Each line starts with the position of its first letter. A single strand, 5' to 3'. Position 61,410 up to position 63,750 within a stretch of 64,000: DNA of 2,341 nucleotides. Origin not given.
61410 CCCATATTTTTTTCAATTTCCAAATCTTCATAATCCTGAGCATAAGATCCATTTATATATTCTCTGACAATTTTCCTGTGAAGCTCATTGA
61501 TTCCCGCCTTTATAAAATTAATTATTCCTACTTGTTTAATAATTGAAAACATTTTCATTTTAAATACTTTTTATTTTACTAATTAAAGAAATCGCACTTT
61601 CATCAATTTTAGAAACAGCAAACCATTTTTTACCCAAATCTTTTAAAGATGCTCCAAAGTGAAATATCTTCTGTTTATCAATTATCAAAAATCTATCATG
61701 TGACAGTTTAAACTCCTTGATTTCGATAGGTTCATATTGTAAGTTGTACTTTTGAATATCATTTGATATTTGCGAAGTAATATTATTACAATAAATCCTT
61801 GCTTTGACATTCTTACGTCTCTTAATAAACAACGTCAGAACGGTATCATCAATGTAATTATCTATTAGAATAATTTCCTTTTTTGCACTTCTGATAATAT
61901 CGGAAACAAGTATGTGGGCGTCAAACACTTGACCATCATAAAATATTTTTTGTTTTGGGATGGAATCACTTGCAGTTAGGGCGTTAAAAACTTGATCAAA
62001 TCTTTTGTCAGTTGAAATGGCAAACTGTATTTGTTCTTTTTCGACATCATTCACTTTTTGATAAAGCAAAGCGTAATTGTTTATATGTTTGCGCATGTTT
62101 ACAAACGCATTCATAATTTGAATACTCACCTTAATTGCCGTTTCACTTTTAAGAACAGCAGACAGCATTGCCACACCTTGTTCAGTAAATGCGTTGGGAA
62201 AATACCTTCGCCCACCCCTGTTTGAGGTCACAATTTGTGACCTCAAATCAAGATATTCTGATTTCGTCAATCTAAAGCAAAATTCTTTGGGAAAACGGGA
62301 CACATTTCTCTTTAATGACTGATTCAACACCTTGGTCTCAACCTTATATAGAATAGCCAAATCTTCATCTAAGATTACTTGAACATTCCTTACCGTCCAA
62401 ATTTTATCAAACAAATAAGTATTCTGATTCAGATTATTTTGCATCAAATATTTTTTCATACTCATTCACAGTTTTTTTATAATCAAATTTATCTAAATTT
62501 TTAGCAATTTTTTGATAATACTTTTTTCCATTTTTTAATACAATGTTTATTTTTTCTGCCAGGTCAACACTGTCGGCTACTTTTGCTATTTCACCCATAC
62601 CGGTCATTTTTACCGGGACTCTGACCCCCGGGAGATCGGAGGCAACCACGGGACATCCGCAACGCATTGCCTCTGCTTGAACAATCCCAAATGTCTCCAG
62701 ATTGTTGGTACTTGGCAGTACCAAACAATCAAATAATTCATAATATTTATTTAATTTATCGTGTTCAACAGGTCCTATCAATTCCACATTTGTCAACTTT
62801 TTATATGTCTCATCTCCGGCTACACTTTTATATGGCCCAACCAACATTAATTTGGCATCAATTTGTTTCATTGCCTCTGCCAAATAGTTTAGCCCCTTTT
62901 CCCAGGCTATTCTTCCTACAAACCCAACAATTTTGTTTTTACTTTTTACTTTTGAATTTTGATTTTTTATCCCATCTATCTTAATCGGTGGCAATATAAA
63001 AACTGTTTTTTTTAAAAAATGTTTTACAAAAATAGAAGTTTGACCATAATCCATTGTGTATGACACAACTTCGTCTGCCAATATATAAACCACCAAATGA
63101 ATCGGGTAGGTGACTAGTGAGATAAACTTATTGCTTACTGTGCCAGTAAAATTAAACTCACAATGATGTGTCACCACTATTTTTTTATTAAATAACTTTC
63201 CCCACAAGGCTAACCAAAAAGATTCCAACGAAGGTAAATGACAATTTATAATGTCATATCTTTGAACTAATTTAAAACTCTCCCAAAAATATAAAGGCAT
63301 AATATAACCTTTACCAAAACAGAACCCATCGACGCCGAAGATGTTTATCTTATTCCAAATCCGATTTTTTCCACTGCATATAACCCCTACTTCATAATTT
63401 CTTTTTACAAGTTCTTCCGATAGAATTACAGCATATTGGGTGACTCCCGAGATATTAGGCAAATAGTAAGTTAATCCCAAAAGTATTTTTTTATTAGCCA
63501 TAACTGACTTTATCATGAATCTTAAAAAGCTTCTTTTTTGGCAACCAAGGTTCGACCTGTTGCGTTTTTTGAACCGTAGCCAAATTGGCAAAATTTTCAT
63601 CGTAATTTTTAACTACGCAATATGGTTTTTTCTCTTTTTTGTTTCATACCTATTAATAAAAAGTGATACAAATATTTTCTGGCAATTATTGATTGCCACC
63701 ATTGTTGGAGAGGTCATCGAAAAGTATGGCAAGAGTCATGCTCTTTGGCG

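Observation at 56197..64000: Mycobacterium-like polyprenyl-phospho-pentose module: DPPR-synthase homolog + two GT-C transferases + methyltransferases + GT4 + PAP2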

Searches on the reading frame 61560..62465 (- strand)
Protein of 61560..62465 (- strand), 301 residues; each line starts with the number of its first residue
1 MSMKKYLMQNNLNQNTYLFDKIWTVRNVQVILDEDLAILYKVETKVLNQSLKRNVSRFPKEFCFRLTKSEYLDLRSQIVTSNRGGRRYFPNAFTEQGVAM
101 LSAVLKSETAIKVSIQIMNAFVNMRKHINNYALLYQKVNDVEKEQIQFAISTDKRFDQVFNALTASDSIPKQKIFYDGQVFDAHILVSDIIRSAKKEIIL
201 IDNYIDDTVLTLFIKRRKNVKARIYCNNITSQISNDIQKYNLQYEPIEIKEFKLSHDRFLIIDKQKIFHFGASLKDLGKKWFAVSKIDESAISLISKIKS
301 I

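Call 3: search_protein_families(library=pfam, proteins=[window:61560-62465:-], max_evalue=0.01)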
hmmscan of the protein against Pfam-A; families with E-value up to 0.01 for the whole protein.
window:61560-62465:- (301 aa): 1 family
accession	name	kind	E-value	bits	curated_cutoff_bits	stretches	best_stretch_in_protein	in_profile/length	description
PF10543.14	ORF6N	-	3.2e-30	104.7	27.8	1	21-104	2-86/86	ORF6N domain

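Call 6: search_protein_families(library=ncbifam, proteins=[window:61560-62465:-], max_evalue=0.01)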
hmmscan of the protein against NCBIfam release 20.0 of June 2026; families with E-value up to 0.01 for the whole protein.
window:61560-62465:- (301 aa): 1 family
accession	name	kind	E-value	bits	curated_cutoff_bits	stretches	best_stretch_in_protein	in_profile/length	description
NF040700.1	VPA1262_N_dom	domain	0.00072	18.4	80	1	256-292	424-465/478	VPA1262 family N-terminal domain-containing protein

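Call 101: search_protein_families(library=phrogs, proteins=[window:61560-62465:-], max_evalue=0.001)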
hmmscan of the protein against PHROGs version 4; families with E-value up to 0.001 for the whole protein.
window:61560-62465:- (301 aa): 4 families
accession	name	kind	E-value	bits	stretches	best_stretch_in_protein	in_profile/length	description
phrog_4792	-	transcription regulation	7.6e-24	85.8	1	20-130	15-128/268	anti-repressor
phrog_1760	-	transcription regulation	2e-08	35.2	1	23-143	13-133/232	anti-repressor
phrog_373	-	transcription regulation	9.5e-05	22.8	1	4-175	68-235/373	anti-repressor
phrog_2379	-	transcription regulation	0.00028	21.7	1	25-124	15-118/187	anti-repressor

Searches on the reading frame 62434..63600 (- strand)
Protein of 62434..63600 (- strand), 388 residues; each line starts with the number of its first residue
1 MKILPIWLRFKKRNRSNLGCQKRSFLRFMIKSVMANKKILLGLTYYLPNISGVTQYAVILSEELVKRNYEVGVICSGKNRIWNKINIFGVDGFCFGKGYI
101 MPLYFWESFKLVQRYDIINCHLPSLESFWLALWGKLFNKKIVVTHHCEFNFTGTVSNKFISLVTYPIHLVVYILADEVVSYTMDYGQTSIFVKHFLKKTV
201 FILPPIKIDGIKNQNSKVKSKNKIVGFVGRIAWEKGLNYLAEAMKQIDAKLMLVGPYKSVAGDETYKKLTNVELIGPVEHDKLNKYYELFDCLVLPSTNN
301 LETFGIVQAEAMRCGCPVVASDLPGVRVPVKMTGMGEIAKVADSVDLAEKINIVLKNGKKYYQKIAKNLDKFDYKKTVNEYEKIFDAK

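Call 3: search_protein_families(library=pfam, proteins=[window:62434-63600:-], max_evalue=0.01)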
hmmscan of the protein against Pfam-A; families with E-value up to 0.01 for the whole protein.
window:62434-63600:- (388 aa): 3 families
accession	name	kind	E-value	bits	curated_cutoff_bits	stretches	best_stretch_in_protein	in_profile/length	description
PF00534.26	Glycos_transf_1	-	4.5e-30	104.9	26.4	1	214-368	7-168/172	Glycosyl transferases group 1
PF13692.12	Glyco_trans_1_4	-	7.5e-24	85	27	1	223-357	2-142/142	Glycosyl transferases group 1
PF13439.12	Glyco_transf_4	-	8.5e-10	39.4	28.5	1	50-150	1-108/170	Glycosyltransferase Family 4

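Call 6: search_protein_families(library=ncbifam, proteins=[window:62434-63600:-], max_evalue=0.01)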
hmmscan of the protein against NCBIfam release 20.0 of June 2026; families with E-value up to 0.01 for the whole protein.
window:62434-63600:- (388 aa): 25 families
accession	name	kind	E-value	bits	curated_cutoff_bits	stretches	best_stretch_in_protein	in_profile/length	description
NF053787.1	GlcN_PG_synth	equivalog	4.3e-15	55.4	480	1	213-375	188-346/361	N-acetylglucosaminyl phosphatidylglycerol synthase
NF038298.1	EPS_HpsO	equivalog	8.9e-15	54.3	575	1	214-382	193-372/388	hormogonium polysaccharide biosynthesis glycosyltransferase HpsO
TIGR03999.1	thiol_BshA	equivalog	2.3e-14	53.1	273.7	1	241-386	222-371/375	N-acetyl-alpha-D-glucosaminyl L-malate synthase BshA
TIGR02149.1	glgA_Coryne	subfamily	2.5e-12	46.7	302.4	1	217-359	199-357/391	glycogen synthase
NF047684.1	TeichurnBiosyTuaC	equivalog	4.2e-12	45.7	550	1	215-370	212-366/391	teichuronic acid biosynthesis protein TuaC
TIGR04063.1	stp3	hypoth_equivalog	1e-11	44.4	442.05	1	220-386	211-393/397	TIGR04063 family PEP-CTERM/XrtA system glycosyltransferase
NF012028.0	PRK15484.1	subfamily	1.4e-11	44.1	618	1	211-376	182-361/380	lipopolysaccharide N-acetylglucosaminyltransferase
TIGR04157.1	glyco_rSAM_CFB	subfamily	1.9e-11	43.6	400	1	213-348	218-360/406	TIGR04157 family glycosyltransferase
TIGR03449.1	mycothiol_MshA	equivalog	3.8e-11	42.5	462.5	1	218-383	216-398/406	D-inositol-3-phosphate glycosyltransferase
NF041876.1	EPS_EpsE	equivalog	1.6e-09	37.5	400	1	229-361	221-365/389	exopolysaccharide biosynthesis GT4 family glycosyltransferase EpsE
TIGR04047.1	MSMEG_0565_glyc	hypoth_equivalog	1.9e-09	37.1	259.85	1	269-376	256-362/373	MSMEG_0565 family glycosyltransferase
NF038295.1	EPS_HpsP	equivalog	3.6e-09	36.1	550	1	213-364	198-359/388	hormogonium polysaccharide biosynthesis glycosyltransferase HpsP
TIGR03088.1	stp2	hypoth_equivalog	4.4e-08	32.6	409.05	1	279-386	262-371/374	TIGR03088 family PEP-CTERM/XrtA system glycosyltransferase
NF046085.1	XrtY_assoc_Gly1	equivalog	6e-08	31.9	400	1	206-385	191-381/387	XrtY-associated glycosyltransferase XYAG1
NF049988.1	MGlcDAGSynMgs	equivalog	1.1e-06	28.3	400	1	208-320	200-318/398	alpha-monoglucosyldiacylglycerol synthase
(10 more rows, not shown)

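Call 12: find_encoding_contigs(protein=window:62434-63600:-, flank=10000, max_places=6)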
Protein window:62434-63600:- (388 aa): no gene with exactly this product is on record in the collection.

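Call 98: search_solved_structures(query=window:62434-63501:-, max_evalue=0.00001)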
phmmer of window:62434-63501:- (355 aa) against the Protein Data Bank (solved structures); distinct sequences matched with E-value up to 0.00001: 9.
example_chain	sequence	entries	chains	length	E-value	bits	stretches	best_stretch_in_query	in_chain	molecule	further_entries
6kih_A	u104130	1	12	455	5e-10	42.2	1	188-323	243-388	Tll1590 protein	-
5d00_A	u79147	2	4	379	1.9e-08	37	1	214-352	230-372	N-acetyl-alpha-D-glucosaminyl L-malate synthase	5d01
2jjm_A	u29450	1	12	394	2.7e-08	36.5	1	5-352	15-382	GLYCOSYL TRANSFERASE, GROUP 1 FAMILY PROTEIN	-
3mbo_A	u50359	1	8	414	2.8e-08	36.5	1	4-352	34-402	Glycosyltransferase, group 1 family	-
8x3q_C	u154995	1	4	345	7.5e-07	31.8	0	191-292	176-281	Glycosyl transferase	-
7fg9_A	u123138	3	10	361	9e-07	31.5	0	191-292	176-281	Glycosyl transferase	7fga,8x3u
6n1x_A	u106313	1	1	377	2e-06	30.4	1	207-336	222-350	Glycosyltransferase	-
8dvz_A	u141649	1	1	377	2.1e-06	30.3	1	124-326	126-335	N, N'-diacetylbacillosaminyl-diphospho-undecaprenol alpha-1,3-N-acetylgalactosaminyltransf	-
6d9t_A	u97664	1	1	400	2.3e-06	30.2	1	207-336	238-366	Glycosyl transferase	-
